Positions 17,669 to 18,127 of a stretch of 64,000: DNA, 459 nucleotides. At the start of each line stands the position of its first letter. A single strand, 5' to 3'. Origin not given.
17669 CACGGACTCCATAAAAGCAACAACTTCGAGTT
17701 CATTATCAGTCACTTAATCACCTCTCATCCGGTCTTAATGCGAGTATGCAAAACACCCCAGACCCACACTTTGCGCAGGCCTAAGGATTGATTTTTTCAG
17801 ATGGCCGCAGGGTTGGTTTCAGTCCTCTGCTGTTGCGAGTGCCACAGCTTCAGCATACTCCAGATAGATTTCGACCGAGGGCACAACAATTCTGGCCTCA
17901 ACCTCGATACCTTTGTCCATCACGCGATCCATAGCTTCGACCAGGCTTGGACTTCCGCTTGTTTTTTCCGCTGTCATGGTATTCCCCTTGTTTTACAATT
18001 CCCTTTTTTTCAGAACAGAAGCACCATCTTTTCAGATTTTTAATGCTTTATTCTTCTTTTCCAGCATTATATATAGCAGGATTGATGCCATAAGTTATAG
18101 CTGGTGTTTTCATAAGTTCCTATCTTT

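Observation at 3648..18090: Non-canonical gas-vesicle island wired to Hanks kinases and phosphorelay proteins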

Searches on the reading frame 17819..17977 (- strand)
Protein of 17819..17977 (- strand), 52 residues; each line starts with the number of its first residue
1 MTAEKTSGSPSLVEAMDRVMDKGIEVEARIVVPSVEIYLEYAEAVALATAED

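Call 7: search_protein_families(library=pfam, proteins=[window:17819-17977:-], max_evalue=0.01)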
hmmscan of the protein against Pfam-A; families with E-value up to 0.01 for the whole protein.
window:17819-17977:- (52 aa): 1 family
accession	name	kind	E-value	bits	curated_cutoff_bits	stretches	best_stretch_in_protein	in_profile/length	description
PF00741.23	Gas_vesicle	-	0.0015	19.1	25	1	11-36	1-26/39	Gas vesicle protein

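Call 18: search_protein_families(library=ncbifam, proteins=[window:17819-17977:-], max_evalue=0.01)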
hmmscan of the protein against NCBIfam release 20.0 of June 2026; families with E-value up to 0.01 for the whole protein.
window:17819-17977:- (52 aa): 3 families
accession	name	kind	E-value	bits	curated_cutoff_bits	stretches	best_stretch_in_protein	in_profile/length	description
NF006874.0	PRK09371.1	subfamily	3.3e-13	49.5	100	2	25-49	41-65/71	gas vesicle structural protein GvpA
NF046092.1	halo_gas_GvpA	exception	4e-09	36.5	112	2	25-46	35-56/64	gas vesicle protein GvpA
NF006872.0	PRK09368.1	subfamily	5e-06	26.6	151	1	25-45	46-66/143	gas vesicle structural protein GvpA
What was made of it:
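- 17819..17977 (-): mini-gvpA: a 52-aa GvpA derivative that keeps the N-terminus, helix alpha1, the end of beta2 and helix alpha2. It lacks 16 residues covering beta1 and half of beta2. NCBIfam GvpA partial hit (call 18).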

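Call 33: find_encoding_contigs(protein=window:17819-17977:-, flank=10000, max_places=10)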
Protein window:17819-17977:- (52 aa): 18 contigs read that carry it; 10 places shown.
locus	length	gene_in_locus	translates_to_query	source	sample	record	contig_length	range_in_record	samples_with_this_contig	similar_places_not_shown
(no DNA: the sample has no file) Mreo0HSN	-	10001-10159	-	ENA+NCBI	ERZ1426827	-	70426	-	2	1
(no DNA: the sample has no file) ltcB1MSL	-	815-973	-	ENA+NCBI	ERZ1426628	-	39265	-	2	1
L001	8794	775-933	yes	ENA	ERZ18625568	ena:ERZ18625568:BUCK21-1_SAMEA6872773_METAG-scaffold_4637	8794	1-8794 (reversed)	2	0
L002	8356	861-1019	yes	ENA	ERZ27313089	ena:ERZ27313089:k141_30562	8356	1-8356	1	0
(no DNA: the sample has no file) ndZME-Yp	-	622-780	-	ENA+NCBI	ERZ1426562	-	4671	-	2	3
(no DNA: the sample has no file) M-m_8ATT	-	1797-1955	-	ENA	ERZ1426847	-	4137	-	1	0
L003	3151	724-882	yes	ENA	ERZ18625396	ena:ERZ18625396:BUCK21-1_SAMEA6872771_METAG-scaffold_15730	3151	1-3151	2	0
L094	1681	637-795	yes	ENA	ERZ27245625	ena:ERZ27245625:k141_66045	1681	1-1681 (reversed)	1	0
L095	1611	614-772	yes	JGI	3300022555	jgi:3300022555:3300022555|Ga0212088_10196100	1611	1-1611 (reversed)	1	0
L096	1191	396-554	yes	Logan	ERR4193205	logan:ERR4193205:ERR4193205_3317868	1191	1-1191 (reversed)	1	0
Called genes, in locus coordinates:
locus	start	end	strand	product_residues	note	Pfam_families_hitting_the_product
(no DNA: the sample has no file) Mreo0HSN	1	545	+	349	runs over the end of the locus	PF06386:GvpL_GvpF, PF00226:DnaJ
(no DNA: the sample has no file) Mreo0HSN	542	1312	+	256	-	PF06386:GvpL_GvpF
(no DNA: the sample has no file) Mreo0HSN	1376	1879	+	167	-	-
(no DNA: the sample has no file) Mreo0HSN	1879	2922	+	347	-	PF25216:Volactin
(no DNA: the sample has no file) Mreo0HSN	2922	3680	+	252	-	PF06386:GvpL_GvpF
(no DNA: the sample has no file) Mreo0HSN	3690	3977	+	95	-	PF05120:GvpG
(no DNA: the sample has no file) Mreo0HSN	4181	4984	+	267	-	PF06386:GvpL_GvpF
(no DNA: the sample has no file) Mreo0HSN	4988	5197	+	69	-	PF00741:Gas_vesicle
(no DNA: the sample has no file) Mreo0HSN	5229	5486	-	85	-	-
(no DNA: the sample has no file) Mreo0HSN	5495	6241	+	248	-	PF06386:GvpL_GvpF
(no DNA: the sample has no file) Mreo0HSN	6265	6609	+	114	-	PF05121:GvpK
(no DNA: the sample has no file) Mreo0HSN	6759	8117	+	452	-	PF00072:Response_reg, PF00158:Sigma54_activat, PF14532:Sigma54_activ_2, PF07728:AAA_5 (weak), PF25601:AAA_lid_14, PF02954:HTH_8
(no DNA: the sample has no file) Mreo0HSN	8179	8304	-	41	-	PF04014:MazE_antitoxin (weak)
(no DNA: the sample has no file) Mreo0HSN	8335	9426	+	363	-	PF13565:HTH_32, PF13358:DDE_3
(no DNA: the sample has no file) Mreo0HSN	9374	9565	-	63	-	-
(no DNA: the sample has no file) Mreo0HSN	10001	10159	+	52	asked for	-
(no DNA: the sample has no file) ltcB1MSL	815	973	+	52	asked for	-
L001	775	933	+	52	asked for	-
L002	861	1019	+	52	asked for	-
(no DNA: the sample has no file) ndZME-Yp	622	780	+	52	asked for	-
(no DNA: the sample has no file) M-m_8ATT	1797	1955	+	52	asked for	-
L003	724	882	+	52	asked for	-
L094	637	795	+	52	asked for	-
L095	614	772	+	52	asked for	-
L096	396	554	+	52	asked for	-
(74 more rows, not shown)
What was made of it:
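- On IS630 family insertion sequence: The copy in Mreo0HSN is intact (call 33).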

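Call 86: search_protein_families(library=padloc, proteins=[window:17819-17977:-], max_evalue=0.00001)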
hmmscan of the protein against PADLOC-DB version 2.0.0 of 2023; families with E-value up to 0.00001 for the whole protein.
window:17819-17977:- (52 aa): 0 families
